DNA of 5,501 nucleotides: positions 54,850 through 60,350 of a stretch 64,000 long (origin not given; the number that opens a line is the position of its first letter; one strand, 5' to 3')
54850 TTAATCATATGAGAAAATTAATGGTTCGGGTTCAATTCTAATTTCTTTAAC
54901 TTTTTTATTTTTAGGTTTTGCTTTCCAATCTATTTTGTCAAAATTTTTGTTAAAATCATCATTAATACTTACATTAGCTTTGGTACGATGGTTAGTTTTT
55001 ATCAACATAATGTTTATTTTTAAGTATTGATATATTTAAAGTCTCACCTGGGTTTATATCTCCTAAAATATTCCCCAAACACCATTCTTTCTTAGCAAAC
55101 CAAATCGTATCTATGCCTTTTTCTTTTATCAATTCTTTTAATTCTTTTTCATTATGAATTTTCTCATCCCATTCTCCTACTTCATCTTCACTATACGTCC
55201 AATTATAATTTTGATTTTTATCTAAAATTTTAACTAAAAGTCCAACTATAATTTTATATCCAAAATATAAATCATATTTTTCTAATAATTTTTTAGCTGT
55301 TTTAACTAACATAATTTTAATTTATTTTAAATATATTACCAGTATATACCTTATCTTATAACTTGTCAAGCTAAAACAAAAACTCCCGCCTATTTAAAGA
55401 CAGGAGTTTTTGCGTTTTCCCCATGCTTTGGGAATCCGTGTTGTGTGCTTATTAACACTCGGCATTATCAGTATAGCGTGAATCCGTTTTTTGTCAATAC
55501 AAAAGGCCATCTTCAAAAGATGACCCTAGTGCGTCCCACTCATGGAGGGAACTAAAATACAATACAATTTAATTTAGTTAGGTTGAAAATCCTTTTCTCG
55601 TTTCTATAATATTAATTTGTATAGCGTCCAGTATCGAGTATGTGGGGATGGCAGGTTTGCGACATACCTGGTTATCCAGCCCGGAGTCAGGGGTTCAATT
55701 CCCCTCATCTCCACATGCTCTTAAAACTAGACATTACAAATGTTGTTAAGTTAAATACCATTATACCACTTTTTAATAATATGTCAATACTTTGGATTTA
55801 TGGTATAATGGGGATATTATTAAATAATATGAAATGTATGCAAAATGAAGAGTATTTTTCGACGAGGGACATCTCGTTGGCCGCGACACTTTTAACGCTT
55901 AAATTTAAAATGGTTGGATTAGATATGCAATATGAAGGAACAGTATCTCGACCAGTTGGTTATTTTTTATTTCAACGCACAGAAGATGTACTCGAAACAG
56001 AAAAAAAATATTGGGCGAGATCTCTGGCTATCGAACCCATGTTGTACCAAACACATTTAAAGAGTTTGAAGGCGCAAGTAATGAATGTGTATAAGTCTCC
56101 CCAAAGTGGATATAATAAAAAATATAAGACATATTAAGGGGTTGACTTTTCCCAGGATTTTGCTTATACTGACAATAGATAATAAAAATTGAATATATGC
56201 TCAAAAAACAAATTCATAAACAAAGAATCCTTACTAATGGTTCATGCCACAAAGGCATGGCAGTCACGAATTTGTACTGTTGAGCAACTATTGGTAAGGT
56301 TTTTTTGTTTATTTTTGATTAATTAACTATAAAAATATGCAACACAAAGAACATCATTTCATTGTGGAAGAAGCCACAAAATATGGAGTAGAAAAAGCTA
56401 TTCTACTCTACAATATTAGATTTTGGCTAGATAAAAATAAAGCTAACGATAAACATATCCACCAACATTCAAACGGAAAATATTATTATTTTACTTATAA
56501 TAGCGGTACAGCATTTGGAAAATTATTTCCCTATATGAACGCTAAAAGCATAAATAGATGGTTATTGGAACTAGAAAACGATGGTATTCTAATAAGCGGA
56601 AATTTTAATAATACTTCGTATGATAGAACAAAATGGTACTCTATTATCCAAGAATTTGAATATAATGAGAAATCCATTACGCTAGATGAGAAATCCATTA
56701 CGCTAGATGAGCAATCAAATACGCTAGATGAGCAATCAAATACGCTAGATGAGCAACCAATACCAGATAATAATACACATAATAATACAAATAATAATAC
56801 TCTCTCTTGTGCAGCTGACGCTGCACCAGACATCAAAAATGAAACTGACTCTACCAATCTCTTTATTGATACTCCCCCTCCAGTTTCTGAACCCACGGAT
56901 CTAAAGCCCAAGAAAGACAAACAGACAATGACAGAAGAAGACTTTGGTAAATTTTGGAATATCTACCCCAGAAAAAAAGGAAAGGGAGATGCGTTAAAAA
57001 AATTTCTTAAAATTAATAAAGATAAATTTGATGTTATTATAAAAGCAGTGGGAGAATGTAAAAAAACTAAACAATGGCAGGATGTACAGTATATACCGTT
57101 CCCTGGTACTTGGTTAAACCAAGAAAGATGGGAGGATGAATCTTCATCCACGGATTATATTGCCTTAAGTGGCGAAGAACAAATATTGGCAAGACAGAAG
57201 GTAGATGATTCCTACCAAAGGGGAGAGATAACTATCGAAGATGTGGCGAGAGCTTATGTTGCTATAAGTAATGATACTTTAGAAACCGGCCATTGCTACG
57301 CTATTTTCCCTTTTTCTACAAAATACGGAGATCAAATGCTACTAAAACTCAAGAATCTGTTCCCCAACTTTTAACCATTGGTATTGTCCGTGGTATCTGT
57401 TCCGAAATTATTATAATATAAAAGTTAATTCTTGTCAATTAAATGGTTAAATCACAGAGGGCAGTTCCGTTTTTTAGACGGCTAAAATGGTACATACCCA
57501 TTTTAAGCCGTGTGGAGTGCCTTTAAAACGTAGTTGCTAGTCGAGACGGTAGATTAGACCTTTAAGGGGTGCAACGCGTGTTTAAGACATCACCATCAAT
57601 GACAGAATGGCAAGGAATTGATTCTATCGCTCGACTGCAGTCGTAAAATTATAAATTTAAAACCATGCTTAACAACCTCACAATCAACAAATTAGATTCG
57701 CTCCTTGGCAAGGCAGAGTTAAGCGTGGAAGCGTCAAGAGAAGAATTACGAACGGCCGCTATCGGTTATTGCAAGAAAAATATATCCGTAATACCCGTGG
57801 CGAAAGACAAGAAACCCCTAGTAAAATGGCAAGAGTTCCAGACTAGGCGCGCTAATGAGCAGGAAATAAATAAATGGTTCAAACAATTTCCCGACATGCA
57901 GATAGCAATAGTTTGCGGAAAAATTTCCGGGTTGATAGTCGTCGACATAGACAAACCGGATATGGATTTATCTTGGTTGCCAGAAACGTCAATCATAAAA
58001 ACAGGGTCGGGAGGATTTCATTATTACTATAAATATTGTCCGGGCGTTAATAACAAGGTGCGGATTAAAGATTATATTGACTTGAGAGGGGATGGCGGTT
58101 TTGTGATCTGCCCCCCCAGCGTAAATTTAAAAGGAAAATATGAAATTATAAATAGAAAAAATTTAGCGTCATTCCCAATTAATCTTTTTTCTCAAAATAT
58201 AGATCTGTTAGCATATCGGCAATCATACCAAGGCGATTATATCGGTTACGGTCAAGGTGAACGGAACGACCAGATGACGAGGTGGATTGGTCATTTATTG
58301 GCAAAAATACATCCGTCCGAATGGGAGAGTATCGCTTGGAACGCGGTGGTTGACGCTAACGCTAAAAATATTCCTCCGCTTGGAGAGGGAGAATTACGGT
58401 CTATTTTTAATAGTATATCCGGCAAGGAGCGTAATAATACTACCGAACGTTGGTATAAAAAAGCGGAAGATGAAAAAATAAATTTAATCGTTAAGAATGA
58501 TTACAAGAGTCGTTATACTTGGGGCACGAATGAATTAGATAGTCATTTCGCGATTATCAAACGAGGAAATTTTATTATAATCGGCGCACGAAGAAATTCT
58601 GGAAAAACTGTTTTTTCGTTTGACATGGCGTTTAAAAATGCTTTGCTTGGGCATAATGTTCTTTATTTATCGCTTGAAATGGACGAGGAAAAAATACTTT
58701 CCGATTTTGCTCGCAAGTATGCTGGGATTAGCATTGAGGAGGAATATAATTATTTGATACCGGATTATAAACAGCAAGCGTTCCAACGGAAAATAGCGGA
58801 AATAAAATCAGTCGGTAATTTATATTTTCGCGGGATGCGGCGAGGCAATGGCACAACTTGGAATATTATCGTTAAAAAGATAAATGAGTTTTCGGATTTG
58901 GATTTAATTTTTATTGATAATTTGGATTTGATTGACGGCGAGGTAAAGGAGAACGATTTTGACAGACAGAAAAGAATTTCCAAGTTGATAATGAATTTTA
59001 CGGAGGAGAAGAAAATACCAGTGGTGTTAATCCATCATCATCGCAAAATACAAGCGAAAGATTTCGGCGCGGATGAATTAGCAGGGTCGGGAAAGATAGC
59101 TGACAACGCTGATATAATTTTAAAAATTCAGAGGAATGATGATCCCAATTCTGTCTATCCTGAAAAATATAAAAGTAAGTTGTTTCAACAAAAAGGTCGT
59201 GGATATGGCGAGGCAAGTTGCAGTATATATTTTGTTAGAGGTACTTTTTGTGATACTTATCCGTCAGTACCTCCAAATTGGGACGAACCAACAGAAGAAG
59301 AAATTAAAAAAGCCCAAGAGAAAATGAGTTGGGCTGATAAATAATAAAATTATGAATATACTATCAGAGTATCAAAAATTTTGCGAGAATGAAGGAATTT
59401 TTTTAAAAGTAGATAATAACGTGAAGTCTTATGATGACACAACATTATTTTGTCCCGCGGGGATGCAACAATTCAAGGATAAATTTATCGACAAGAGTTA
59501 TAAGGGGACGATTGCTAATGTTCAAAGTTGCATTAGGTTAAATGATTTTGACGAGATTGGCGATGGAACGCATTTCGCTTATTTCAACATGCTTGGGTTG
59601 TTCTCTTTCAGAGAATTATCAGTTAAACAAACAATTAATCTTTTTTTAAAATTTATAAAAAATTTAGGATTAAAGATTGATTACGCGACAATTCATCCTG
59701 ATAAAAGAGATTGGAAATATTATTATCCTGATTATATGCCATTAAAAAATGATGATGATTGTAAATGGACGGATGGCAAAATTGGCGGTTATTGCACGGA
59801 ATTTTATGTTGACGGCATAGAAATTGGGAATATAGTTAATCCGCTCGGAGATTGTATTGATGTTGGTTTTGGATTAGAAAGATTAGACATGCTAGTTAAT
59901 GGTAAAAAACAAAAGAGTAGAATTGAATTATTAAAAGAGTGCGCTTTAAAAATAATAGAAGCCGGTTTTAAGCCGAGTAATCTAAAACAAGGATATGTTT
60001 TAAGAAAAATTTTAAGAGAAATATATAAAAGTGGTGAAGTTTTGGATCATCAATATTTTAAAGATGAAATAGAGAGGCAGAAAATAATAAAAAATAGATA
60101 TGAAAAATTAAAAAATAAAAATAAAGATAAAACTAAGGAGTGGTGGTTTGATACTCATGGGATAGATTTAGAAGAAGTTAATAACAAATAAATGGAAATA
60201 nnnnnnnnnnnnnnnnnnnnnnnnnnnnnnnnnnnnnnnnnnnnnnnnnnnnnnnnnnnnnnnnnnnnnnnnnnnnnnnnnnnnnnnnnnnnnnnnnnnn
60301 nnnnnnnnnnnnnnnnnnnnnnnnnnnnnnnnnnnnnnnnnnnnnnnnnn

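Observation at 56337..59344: Lambda-O-like origin: four 21-bp iterons plus an AT-rich tract inside an initiator gene, followed by a Prim-Pol/DnaB helicase fusion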

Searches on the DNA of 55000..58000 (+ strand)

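Call 9: search_rna_families(source=window, start=55000, end=58000, threshold=evalue, max_evalue=1, show_alignments=2)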
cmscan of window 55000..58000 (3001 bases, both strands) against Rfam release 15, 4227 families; matches with E-value up to 1: 3.
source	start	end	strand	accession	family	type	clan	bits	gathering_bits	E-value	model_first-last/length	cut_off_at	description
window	55644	55716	+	RF00023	tmRNA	Gene;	CL00001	42.3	47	8.2e-15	1-374/374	no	transfer-messenger RNA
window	55644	55712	+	RF01684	mascRNA-menRNA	Gene;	-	25.2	42.5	0.043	1-56/56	no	MALAT1-associated small cytoplasmic RNA/MEN beta RNA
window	55689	55820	+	RF04321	tmRNA_permuted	Gene;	-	18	47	0.75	36-97/213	no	permuted transfer-messenger RNA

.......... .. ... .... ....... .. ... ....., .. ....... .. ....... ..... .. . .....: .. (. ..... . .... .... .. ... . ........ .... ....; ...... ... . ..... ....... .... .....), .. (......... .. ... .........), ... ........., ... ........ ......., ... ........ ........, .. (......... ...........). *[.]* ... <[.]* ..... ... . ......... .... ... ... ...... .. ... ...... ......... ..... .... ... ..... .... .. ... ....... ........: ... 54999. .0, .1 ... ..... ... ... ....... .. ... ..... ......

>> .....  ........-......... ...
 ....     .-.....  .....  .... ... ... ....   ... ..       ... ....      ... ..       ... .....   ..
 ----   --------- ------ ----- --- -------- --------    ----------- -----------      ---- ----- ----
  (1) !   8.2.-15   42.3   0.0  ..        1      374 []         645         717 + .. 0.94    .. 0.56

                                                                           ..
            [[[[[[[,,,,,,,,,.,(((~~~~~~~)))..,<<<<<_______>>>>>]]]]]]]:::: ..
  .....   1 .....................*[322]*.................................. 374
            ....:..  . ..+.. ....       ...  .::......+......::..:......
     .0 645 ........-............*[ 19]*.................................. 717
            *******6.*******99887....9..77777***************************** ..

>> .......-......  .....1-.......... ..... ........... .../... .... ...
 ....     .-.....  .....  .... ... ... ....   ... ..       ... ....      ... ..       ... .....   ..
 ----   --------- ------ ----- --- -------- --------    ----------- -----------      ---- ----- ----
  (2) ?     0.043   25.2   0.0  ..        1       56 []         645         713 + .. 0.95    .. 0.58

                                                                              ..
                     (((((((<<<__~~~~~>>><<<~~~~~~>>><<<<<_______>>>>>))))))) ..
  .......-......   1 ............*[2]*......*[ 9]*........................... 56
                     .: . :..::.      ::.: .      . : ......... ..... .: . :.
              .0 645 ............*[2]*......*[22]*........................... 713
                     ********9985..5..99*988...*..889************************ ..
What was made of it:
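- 56216..56312 (+): Strongly structured 5' leader of the initiator mRNA: a long stem enclosing two hairpins, followed by a U-run (attenuator- or terminator-like). No Rfam hit (call 9).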

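Call 55: search_rna_families(source=L081, threshold=evalue, max_evalue=1)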
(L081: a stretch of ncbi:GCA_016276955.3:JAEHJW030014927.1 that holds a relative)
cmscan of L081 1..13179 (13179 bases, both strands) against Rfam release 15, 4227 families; matches with E-value up to 1: 5.
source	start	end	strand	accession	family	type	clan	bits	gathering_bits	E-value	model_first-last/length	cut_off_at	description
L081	5146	5236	+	RF00005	tRNA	Gene; tRNA;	CL00001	63.1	29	5.1e-12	1-71/71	no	tRNA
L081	3898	3967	-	RF00005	tRNA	Gene; tRNA;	CL00001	34.5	29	0.00038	1-71/71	no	tRNA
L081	12809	12894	-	RF00718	mir-431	Gene; miRNA;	-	31.7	70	0.036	1-86/86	no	mir-431 microRNA precursor family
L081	5185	5236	-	RF04351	Plastid-psbl-rps4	Cis-reg;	-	27.9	68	0.022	1-53/53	no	Plastid-psbl-rps4 3UTR RNA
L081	5275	5326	+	RF02901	AaHKsRNA41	Gene; sRNA;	-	22.4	97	0.13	1-187/187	no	Aggregatibacter sRNA 41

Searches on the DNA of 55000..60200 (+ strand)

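Call 11: search_dna_similar(query=window:55000-60200:+, collection=phages, mode=distant, max_rows=20)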
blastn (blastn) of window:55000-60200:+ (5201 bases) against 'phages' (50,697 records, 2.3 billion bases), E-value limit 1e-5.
Records with a match: 1; places in all: 1; records where one place covers at least 80% of the query: 0.
Best place of each record, by identity: 60-80% 1.
By first word of the organism name: uncultured 1.
By host as written in the record: - 1.
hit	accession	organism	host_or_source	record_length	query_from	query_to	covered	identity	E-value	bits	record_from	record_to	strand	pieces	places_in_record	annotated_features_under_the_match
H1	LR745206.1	uncultured phage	metagenomic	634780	4404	5173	15%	67.7%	6e-63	250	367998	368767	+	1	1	record has no annotation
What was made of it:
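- Tried and rejected: A nucleotide search of the locus against 50,697 phage records (call 11).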

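Call 89: search_rna_families(source=L091, threshold=evalue, max_evalue=0.01)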
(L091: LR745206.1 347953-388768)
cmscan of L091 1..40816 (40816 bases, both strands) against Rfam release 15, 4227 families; matches with E-value up to 0.01: 21.
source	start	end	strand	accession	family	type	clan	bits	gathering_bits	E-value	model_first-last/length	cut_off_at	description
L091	40365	40438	+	RF00005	tRNA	Gene; tRNA;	CL00001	73.5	29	2.2e-14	1-71/71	no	tRNA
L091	21224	21297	+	RF00005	tRNA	Gene; tRNA;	CL00001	72.4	29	4.3e-14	1-71/71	no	tRNA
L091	21006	21078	+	RF00005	tRNA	Gene; tRNA;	CL00001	71.7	29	6.8e-14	1-71/71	no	tRNA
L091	17794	17865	+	RF00005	tRNA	Gene; tRNA;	CL00001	67.5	29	9.8e-13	1-71/71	no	tRNA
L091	18430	18503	+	RF00005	tRNA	Gene; tRNA;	CL00001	66.2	29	2.2e-12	1-71/71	no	tRNA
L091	17315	17386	+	RF00005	tRNA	Gene; tRNA;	CL00001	65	29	4.8e-12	1-71/71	no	tRNA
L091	17475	17546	+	RF00005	tRNA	Gene; tRNA;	CL00001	64.3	29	7.4e-12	1-71/71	no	tRNA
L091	17392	17463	+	RF00005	tRNA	Gene; tRNA;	CL00001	62.9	29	1.8e-11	1-71/71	no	tRNA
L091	16918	16989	+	RF00005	tRNA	Gene; tRNA;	CL00001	62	29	3.2e-11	1-71/71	no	tRNA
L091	18276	18349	+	RF00005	tRNA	Gene; tRNA;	CL00001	61.1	29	5.7e-11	1-71/71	no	tRNA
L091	18550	18621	+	RF00005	tRNA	Gene; tRNA;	CL00001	61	29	5.9e-11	1-71/71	no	tRNA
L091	40197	40268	+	RF00005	tRNA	Gene; tRNA;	CL00001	60.6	29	7.8e-11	1-71/71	no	tRNA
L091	40539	40609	+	RF00005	tRNA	Gene; tRNA;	CL00001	60.4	29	8.7e-11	1-71/71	no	tRNA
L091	40277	40357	+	RF00005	tRNA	Gene; tRNA;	CL00001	58.8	29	2.5e-10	1-71/71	no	tRNA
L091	40616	40689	+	RF00005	tRNA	Gene; tRNA;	CL00001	57.1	29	6.9e-10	1-71/71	no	tRNA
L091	39946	40017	+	RF00005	tRNA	Gene; tRNA;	CL00001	54.9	29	2.8e-09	1-71/71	no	tRNA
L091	18355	18423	+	RF00005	tRNA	Gene; tRNA;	CL00001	52.3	29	1.5e-08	1-71/71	no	tRNA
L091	40446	40531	+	RF00005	tRNA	Gene; tRNA;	CL00001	44.2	29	2.6e-06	1-71/71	no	tRNA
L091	17572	17695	+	RF00005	tRNA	Gene; tRNA;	CL00001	40.9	29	2.1e-05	1-71/71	no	tRNA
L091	17873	17954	+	RF00005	tRNA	Gene; tRNA;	CL00001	36.7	29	0.00029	1-71/71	no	tRNA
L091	17704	17782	+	RF00005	tRNA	Gene; tRNA;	CL00001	31.8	29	0.0066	1-71/71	no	tRNA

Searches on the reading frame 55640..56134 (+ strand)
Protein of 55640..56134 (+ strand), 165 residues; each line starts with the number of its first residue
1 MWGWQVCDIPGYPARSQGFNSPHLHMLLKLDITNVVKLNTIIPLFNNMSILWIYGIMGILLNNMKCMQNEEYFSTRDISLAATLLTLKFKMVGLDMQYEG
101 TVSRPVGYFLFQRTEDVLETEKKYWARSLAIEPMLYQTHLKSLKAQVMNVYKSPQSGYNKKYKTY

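Call 4: search_protein_families(library=pfam, proteins=[window:55640-56134:+], max_evalue=0.1)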
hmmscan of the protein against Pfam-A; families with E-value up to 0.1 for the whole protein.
window:55640-56134:+ (165 aa): 1 family
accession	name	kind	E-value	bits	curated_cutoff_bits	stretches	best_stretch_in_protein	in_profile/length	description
PF18903.5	DUF5659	-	0.027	14.7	23.6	1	71-146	2-72/75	Domain of unknown function (DUF5659)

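Call 7: search_protein_families(library=phrogs, proteins=[window:55640-56134:+], max_evalue=0.01)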
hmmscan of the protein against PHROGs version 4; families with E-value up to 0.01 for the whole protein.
window:55640-56134:+ (165 aa): 0 families

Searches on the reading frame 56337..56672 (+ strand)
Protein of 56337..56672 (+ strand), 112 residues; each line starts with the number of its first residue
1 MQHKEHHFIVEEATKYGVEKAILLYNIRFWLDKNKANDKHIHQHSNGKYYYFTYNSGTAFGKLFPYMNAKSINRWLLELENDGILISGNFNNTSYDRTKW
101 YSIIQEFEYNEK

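Call 100: search_protein_representatives(protein=window:56337-56672:+)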
Query: 112 residues. Proteins with E-value up to 0.001 (for the whole library): 8253; up to 1e-10: 3997; up to 1e-30: 66. The best 150 are listed.
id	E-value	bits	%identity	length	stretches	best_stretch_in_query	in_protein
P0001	1.6e-69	247.7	100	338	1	1-112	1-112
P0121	7.7e-54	197.2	50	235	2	5-109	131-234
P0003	1.1e-47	177.3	74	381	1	1-109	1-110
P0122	1.4e-42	160.9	68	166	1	4-108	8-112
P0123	1.4e-41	157.7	66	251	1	4-109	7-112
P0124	4.1e-41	156.1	65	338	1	3-103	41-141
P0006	5.9e-40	152.4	68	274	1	4-103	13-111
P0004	8.3e-40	151.9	65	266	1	3-107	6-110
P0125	2.6e-39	150.3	61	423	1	5-110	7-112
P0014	4.8e-39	149.5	67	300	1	4-103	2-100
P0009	5.7e-39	149.2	67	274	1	2-104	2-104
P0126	4.2e-38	146.4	60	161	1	4-109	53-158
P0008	1.2e-37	145.0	66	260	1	3-106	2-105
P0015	1.6e-37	144.6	65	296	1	3-108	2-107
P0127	2.4e-37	144.0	62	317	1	4-109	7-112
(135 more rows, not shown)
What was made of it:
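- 56337..57374 (+): Replication initiator gene (345 aa). N-terminal winged-helix domain aa 1-112; disordered linker aa ~113-190; helical domain aa ~195-265; C-terminal helices aa 279-341. The N-domain family has 3,997 50%-identity clusters at E<=1e-10 (call 100).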
